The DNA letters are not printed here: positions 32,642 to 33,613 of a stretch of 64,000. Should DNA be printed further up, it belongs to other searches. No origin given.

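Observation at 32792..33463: NuoI is split: its N-terminal half, with one Fe-S motif, is fused to a cysteine-less NuoE-like domain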

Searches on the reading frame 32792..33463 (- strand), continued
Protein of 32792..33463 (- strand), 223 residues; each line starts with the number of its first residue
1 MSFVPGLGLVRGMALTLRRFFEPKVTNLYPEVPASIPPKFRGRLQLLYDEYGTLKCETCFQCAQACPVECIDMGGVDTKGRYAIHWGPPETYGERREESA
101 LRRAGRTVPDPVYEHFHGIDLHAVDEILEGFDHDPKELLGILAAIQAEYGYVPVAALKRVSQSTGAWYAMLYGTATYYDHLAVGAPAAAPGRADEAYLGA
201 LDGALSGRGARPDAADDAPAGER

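Call 28: find_homologous_proteins(query=P0246, max_evalue=1e-10)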
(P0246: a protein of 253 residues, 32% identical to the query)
Query P0246 (253 aa): 1201 proteins with E <= 1e-10 among 2351 candidates; the best 120 are listed.
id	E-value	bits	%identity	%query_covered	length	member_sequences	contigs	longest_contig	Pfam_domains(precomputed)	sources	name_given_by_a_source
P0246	1.1e-165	567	100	100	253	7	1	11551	PF01257.26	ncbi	-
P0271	2.5e-148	510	89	100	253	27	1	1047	PF01257.26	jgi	jgi:NADH-quinone oxidoreductase subunit E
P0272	3.0e-148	510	89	100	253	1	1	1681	PF01257.26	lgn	-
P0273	7.6e-148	508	89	100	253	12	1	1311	PF01257.26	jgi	jgi:NADH-quinone oxidoreductase subunit E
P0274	1.4e-144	498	86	100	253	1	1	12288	PF01257.26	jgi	jgi:NADH-quinone oxidoreductase subunit E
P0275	1.2e-143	495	85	100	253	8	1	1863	PF01257.26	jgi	-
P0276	1.6e-143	494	85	100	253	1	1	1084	PF01257.26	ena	-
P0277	1.9e-143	494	85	100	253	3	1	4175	PF01257.26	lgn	-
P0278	2.3e-143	494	85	100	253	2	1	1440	PF01257.26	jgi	-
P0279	1.5e-142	491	86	100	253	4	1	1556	PF01257.26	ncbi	-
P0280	2.0e-142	491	84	100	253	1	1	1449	PF01257.26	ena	-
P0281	2.1e-142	491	85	100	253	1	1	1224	PF01257.26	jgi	jgi:NADH-quinone oxidoreductase subunit E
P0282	4.0e-142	490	84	100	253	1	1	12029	PF01257.26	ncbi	-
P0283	4.2e-142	490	84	100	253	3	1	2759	PF01257.26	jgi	jgi:NADH-quinone oxidoreductase subunit E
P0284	6.3e-142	489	85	100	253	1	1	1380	PF01257.26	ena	-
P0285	6.5e-142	489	86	100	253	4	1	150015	PF01257.26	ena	-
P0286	7.6e-142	489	84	100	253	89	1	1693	PF01257.26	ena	-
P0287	9.2e-140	482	82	100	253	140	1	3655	PF01257.26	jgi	jgi:NADH-quinone oxidoreductase subunit E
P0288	2.4e-139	481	82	100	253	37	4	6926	PF01257.26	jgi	-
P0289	3.8e-139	480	83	100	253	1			PF01257.26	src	-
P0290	5.2e-139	480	84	100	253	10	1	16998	PF01257.26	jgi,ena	-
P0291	6.6e-139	479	82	100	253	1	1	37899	PF01257.26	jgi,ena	-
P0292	6.7e-139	479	82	100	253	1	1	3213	PF01257.26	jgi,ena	-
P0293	7.6e-139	479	83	100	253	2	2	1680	PF01257.26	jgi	jgi:NADH-quinone oxidoreductase subunit E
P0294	8.1e-138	476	82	100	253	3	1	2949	PF01257.26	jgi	jgi:NADH-quinone oxidoreductase subunit E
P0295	9.5e-138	475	82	100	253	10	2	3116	PF01257.26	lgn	-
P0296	2.1e-137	474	83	100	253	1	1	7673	PF01257.26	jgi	jgi:NADH-quinone oxidoreductase subunit E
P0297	2.4e-137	474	82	100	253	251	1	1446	PF01257.26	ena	-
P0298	5.5e-137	473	81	100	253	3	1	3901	PF01257.26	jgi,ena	-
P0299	8.5e-137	472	81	100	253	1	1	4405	PF01257.26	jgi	jgi:NADH-quinone oxidoreductase subunit E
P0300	1.1e-136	472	82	100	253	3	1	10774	PF01257.26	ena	-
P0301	1.2e-136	472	80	100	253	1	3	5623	PF01257.26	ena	-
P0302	1.6e-136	471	81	100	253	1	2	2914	PF01257.26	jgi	-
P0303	3.0e-136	471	81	100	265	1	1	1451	PF01257.26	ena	-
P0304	3.2e-136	470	80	100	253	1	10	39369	PF01257.26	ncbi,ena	-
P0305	5.9e-136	470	81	100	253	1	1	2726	PF01257.26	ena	-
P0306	1.1e-135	469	81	100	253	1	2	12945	PF01257.26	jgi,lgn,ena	-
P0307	4.3e-135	467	79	100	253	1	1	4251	PF01257.26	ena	-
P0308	5.6e-135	466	79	100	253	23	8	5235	PF01257.26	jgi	jgi:NADH-quinone oxidoreductase subunit E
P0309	7.0e-135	466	80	100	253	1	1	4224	PF01257.26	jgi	jgi:NADH-quinone oxidoreductase subunit E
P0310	2.5e-134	464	80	100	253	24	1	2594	PF01257.26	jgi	-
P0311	5.1e-134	463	79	100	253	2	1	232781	PF01257.26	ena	-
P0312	1.1e-133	462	79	100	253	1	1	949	PF01257.26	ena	-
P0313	1.9e-133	461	79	100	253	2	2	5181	PF01257.26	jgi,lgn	jgi:NADH-quinone oxidoreductase subunit E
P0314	3.3e-133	461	79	100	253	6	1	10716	PF01257.26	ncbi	-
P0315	6.2e-133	460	79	100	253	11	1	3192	PF01257.26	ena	-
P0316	1.2e-132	459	80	100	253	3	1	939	PF01257.26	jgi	jgi:NADH-quinone oxidoreductase subunit E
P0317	1.0e-131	456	79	100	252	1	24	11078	PF01257.26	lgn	-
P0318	7.8e-131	453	78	100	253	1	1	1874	PF01257.26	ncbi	-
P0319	8.2e-131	453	75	100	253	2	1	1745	PF01257.26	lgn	-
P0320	1.7e-130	452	78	100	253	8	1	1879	PF01257.26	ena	-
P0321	3.9e-130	451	79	100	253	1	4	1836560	PF01257.26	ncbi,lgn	-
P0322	1.0e-129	449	76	100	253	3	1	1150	PF01257.26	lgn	-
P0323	5.8e-129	447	77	100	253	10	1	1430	PF01257.26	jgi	-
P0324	9.9e-129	446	77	100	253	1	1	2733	PF01257.26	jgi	jgi:NADH-quinone oxidoreductase subunit E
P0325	2.0e-128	445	77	100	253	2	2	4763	PF01257.26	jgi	jgi:NADH-quinone oxidoreductase subunit E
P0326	1.3e-127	442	79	100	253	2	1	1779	PF01257.26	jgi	jgi:NADH-quinone oxidoreductase subunit E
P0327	8.7e-127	440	73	100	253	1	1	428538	PF01257.26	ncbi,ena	-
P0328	2.4e-126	438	77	100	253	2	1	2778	PF01257.26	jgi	jgi:NADH-quinone oxidoreductase subunit E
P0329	2.7e-126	438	74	100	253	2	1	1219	PF01257.26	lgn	-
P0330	2.8e-126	438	75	99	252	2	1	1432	PF01257.26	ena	-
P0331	5.6e-126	437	76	99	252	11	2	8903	PF01257.26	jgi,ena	-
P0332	1.2e-125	436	74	99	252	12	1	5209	PF01257.26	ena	-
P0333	1.5e-125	436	77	100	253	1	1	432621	PF01257.26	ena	-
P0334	1.8e-125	435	77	100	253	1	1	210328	PF01257.26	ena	-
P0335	2.4e-125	435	76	99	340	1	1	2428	PF01257.26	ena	-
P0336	2.9e-124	431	73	100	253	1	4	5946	PF01257.26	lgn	-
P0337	3.6e-124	431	74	100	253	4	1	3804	PF01257.26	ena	-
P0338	5.5e-124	430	71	100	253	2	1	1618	PF01257.26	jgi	-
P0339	6.8e-124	430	73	100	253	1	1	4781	PF01257.26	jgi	jgi:NADH-quinone oxidoreductase subunit E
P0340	9.2e-124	430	73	99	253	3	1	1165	PF01257.26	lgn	-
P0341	1.3e-123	429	77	100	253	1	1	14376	PF01257.26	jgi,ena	-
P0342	1.8e-123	429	73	99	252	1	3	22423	PF01257.26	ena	-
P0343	2.6e-123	428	72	100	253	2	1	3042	PF01257.26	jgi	jgi:NADH-quinone oxidoreductase subunit E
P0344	3.6e-123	428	72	100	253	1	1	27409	PF01257.26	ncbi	-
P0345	3.7e-123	428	74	99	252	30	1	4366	PF01257.26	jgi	jgi:NADH-quinone oxidoreductase subunit E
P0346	4.4e-123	427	76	100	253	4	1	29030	PF01257.26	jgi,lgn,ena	-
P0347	4.7e-123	427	76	99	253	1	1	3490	PF01257.26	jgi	jgi:NADH-quinone oxidoreductase subunit E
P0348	1.9e-122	425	73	99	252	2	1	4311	PF01257.26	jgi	jgi:NADH-quinone oxidoreductase subunit E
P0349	5.1e-122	424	74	100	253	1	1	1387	PF01257.26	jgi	jgi:NADH-quinone oxidoreductase subunit E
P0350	1.0e-121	423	72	99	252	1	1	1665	PF01257.26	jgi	jgi:NADH-quinone oxidoreductase subunit E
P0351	4.6e-120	418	74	100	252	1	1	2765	PF01257.26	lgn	-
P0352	1.0e-119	416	69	100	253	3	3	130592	PF01257.26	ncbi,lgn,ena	-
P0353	1.0e-119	416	73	99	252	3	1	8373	PF01257.26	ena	-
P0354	1.7e-119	416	74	100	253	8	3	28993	PF01257.26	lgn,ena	-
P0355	2.4e-119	415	73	99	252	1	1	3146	PF01257.26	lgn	-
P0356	8.6e-119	413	71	99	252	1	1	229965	PF01257.26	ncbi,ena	-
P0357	1.3e-118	413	71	99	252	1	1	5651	PF01257.26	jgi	jgi:NADH-quinone oxidoreductase subunit E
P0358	5.7e-118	411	75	100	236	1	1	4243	PF01257.26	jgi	jgi:NADH-quinone oxidoreductase subunit E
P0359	1.6e-117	409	71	99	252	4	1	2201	PF01257.26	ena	-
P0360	3.7e-117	408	70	99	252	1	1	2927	PF01257.26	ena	-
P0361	1.1e-116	406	70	98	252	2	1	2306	PF01257.26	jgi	jgi:NADH-quinone oxidoreductase subunit E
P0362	1.7e-116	406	73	96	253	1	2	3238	PF01257.26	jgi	jgi:NADH-quinone oxidoreductase subunit E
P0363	1.1e-114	400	69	99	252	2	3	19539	PF01257.26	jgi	jgi:NADH:ubiquinone oxidoreductase subunit E/Pyruvate/2-oxoacid:ferredoxin oxidoreductase delta subu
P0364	1.9e-114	399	71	98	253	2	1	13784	PF01257.26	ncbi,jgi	jgi:NADH-quinone oxidoreductase subunit E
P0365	2.0e-114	399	70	96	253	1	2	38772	PF01257.26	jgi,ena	jgi:NADH-quinone oxidoreductase subunit E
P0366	1.1e-113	397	70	99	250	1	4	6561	PF01257.26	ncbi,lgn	-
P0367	2.8e-113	395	69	96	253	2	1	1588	PF01257.26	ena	-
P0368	2.9e-113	395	69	98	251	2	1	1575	PF01257.26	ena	-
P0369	4.3e-113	395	69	99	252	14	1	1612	PF01257.26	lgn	-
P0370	4.6e-113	395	71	96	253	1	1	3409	PF01257.26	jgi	jgi:NADH:ubiquinone oxidoreductase subunit E/NAD-dependent dihydropyrimidine dehydrogenase PreA subu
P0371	4.6e-113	395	70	96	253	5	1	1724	PF01257.26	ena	-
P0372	5.2e-113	394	69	96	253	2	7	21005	PF01257.26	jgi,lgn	jgi:NADH-quinone oxidoreductase subunit E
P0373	6.4e-113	394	69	98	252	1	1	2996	PF01257.26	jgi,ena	-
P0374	1.1e-112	393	69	96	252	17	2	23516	PF01257.26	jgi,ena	jgi:NADH-quinone oxidoreductase subunit E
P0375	1.1e-112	393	70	96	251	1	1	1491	PF01257.26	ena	-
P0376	1.7e-112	393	70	96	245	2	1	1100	PF01257.26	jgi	-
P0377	1.7e-112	393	69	98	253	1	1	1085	PF01257.26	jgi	jgi:NADH-quinone oxidoreductase subunit E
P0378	5.3e-112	391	69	98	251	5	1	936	PF01257.26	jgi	-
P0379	6.2e-112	391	68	98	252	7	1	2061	PF01257.26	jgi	jgi:NADH-quinone oxidoreductase subunit E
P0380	9.1e-112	390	68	96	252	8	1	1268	PF01257.26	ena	-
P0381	9.4e-112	390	69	98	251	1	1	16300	PF01257.26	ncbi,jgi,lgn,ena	ncbi:MAG: NAD(P)H-dependent oxidoreductase subunit E [Thermoleophilia bacterium]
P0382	1.1e-111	390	67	96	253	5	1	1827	PF01257.26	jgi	-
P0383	1.6e-111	390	67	98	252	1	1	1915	PF01257.26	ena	-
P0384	1.8e-111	389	67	98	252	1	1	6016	PF01257.26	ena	-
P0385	2.6e-111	389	68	99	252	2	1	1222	PF01257.26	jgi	jgi:NADH-quinone oxidoreductase subunit E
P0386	4.4e-111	388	67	100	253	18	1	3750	PF01257.26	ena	-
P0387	7.6e-111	387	70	96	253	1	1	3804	PF01257.26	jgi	jgi:NADH-quinone oxidoreductase subunit E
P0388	1.6e-110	386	68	96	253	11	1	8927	PF01257.26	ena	-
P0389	1.9e-110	386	69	98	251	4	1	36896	PF01257.26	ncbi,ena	-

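Call 29: find_encoding_contigs(protein=P0321, flank=10000, max_places=2)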
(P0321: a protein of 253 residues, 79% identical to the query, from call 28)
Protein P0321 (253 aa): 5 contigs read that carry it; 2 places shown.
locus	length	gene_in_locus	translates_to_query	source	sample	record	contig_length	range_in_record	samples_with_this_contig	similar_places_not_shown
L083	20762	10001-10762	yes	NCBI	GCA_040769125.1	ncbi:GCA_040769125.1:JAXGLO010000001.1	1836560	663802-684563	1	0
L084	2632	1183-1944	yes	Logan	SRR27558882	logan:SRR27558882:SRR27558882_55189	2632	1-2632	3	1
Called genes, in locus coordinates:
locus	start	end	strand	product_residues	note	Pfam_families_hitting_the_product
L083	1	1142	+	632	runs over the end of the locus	PF01855:POR_N, PF02775:TPP_enzyme_C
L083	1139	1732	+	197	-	PF01558:POR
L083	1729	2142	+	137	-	PF01842:ACT (weak), PF19571:ACT_8, PF01842:ACT (weak)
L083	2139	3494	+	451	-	PF00501:AMP-binding, PF04443:LuxE (faint), PF14535:AMP-binding_C_2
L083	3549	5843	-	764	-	PF00912:Transgly, PF00905:Transpeptidase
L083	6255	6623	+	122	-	PF00507:Oxidored_q4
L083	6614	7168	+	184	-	PF01058:Oxidored_q6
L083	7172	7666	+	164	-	PF00329:Complex1_30kDa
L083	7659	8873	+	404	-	PF00346:Complex1_49kDa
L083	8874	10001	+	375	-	PF00146:NADHdh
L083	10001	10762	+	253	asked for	PF01257:2Fe-2S_thioredx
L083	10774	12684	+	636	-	PF01257:2Fe-2S_thioredx, PF01512:Complex1_51K, PF10589:NADH_4Fe-4S, PF00037:Fer4 (weak), PF12837:Fer4_6 (weak), PF12838:Fer4_7 (weak), PF13187:Fer4_9 (weak), PF14697:Fer4_21, +1 more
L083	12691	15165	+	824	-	PF13510:Fer2_4, PF14691:Fer4_20, PF07992:Pyr_redox_2, PF13450:NAD_binding_8, PF12838:Fer4_7, PF13187:Fer4_9, PF13237:Fer4_10, PF00037:Fer4, +8 more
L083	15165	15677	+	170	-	PF00499:Oxidored_q3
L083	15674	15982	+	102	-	PF00420:Oxidored_q2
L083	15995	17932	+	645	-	PF00662:Proton_antipo_N, PF00361:Proton_antipo_M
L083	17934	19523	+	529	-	PF00361:Proton_antipo_M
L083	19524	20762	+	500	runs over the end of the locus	PF00361:Proton_antipo_M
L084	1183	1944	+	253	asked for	PF01257:2Fe-2S_thioredx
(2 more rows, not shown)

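Call 30: find_encoding_contigs(protein=P0381, flank=10000, max_places=2)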
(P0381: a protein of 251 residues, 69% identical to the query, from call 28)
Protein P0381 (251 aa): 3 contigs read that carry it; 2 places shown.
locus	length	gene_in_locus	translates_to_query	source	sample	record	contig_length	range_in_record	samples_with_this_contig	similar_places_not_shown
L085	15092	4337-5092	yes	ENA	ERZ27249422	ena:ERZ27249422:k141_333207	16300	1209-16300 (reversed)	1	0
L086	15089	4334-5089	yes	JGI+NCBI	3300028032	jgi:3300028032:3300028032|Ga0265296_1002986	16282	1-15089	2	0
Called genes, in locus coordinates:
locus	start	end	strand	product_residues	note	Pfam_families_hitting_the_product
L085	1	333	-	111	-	?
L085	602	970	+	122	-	PF00507:Oxidored_q4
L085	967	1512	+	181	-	PF01058:Oxidored_q6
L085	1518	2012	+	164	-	PF00329:Complex1_30kDa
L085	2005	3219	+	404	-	PF00346:Complex1_49kDa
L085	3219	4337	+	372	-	PF00146:NADHdh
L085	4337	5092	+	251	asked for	PF01257:2Fe-2S_thioredx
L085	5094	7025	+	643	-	PF01257:2Fe-2S_thioredx, PF01512:Complex1_51K, PF10589:NADH_4Fe-4S, PF00037:Fer4 (weak), PF12838:Fer4_7 (weak), PF13187:Fer4_9 (weak), PF13237:Fer4_10 (weak), PF14697:Fer4_21 (weak)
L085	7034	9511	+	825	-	PF13510:Fer2_4, PF14691:Fer4_20, PF07992:Pyr_redox_2, PF13450:NAD_binding_8, PF12838:Fer4_7 (weak), PF12838:Fer4_7, PF13187:Fer4_9, PF00037:Fer4, +8 more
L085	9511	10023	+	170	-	PF00499:Oxidored_q3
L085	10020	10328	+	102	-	PF00420:Oxidored_q2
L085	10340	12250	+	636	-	PF00662:Proton_antipo_N, PF00361:Proton_antipo_M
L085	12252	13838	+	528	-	PF00361:Proton_antipo_M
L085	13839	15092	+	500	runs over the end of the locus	PF00361:Proton_antipo_M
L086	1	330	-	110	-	?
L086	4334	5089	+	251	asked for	PF01257:2Fe-2S_thioredx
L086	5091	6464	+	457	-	PF01257:2Fe-2S_thioredx, PF01512:Complex1_51K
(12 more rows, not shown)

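Call 35: find_encoding_contigs(protein=P0263, flank=10000, max_places=2)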
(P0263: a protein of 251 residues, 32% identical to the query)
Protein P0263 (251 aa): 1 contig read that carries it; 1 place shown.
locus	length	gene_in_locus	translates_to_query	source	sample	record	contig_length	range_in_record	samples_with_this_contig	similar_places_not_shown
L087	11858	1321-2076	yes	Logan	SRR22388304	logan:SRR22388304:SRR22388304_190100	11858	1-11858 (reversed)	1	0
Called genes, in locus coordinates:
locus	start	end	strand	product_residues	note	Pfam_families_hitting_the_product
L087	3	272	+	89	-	?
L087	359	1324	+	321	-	PF00146:NADHdh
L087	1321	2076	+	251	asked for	PF01257:2Fe-2S_thioredx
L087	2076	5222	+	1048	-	PF01257:2Fe-2S_thioredx, PF01512:Complex1_51K, PF10589:NADH_4Fe-4S, PF14691:Fer4_20, PF01266:DAO (weak), PF07992:Pyr_redox_2, PF13450:NAD_binding_8 (weak)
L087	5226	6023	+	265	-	PF00111:Fer2 (weak), PF13510:Fer2_4, PF10588:NADH-G_4Fe-4S_3, PF22117:Fer4_Nqo3, PF13237:Fer4_10, PF14697:Fer4_21, PF12838:Fer4_7, PF00037:Fer4, +9 more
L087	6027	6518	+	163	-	PF00499:Oxidored_q3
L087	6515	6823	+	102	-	PF00420:Oxidored_q2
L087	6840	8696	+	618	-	PF00662:Proton_antipo_N, PF00361:Proton_antipo_M, PF06455:NADH5_C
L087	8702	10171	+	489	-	PF00361:Proton_antipo_M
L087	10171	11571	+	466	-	PF00361:Proton_antipo_M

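Call 36: find_encoding_contigs(protein=P0210, flank=10000, max_places=2)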
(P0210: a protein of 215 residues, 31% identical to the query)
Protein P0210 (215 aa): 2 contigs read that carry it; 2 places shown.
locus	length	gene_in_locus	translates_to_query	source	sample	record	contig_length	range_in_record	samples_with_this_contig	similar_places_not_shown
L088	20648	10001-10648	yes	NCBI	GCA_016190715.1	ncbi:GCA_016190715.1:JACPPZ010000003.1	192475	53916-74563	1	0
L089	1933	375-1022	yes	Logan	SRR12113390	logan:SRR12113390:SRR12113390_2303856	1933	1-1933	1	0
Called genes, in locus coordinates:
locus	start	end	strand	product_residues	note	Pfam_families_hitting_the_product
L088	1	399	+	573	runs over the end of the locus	PF00528:BPD_transp_1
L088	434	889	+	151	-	PF07883:Cupin_2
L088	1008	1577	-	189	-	PF03551:PadR, PF10400:Vir_act_alpha_C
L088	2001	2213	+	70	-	-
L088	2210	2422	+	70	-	PF07927:HicA_toxin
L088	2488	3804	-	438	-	PF00070:Pyr_redox (faint), PF01266:DAO (faint), PF07992:Pyr_redox_2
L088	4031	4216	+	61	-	-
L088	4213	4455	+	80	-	PF12797:Fer4_2, PF12837:Fer4_6, PF13237:Fer4_10, PF00037:Fer4, PF13370:Fer4_13 (weak), PF14697:Fer4_21, PF12838:Fer4_7, PF13187:Fer4_9, +5 more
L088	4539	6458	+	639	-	PF00330:Aconitase, PF28406:AcnX_3rd (faint), PF00694:Aconitase_C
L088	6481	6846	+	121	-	PF00507:Oxidored_q4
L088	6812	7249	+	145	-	PF01058:Oxidored_q6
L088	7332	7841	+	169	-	PF00329:Complex1_30kDa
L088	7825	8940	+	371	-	PF00346:Complex1_49kDa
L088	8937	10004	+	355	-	PF00146:NADHdh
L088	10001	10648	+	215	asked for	-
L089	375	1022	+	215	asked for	-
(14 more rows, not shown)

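Call 37: find_encoding_contigs(protein=P0235, flank=10000, max_places=2)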
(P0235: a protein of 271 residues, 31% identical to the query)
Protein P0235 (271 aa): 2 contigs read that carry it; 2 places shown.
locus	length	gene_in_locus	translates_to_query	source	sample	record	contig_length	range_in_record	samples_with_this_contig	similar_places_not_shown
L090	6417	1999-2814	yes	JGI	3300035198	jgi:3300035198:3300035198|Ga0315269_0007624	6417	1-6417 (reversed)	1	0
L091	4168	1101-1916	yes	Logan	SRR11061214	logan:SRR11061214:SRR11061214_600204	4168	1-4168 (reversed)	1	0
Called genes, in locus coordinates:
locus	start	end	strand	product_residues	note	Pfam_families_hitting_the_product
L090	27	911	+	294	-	PF00346:Complex1_49kDa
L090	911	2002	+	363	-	PF00146:NADHdh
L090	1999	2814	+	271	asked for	PF01257:2Fe-2S_thioredx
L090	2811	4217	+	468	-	PF01512:Complex1_51K, PF10589:NADH_4Fe-4S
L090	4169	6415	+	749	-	?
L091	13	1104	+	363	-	PF00146:NADHdh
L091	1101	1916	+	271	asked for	PF01257:2Fe-2S_thioredx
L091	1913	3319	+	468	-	PF01512:Complex1_51K, PF10589:NADH_4Fe-4S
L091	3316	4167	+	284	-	?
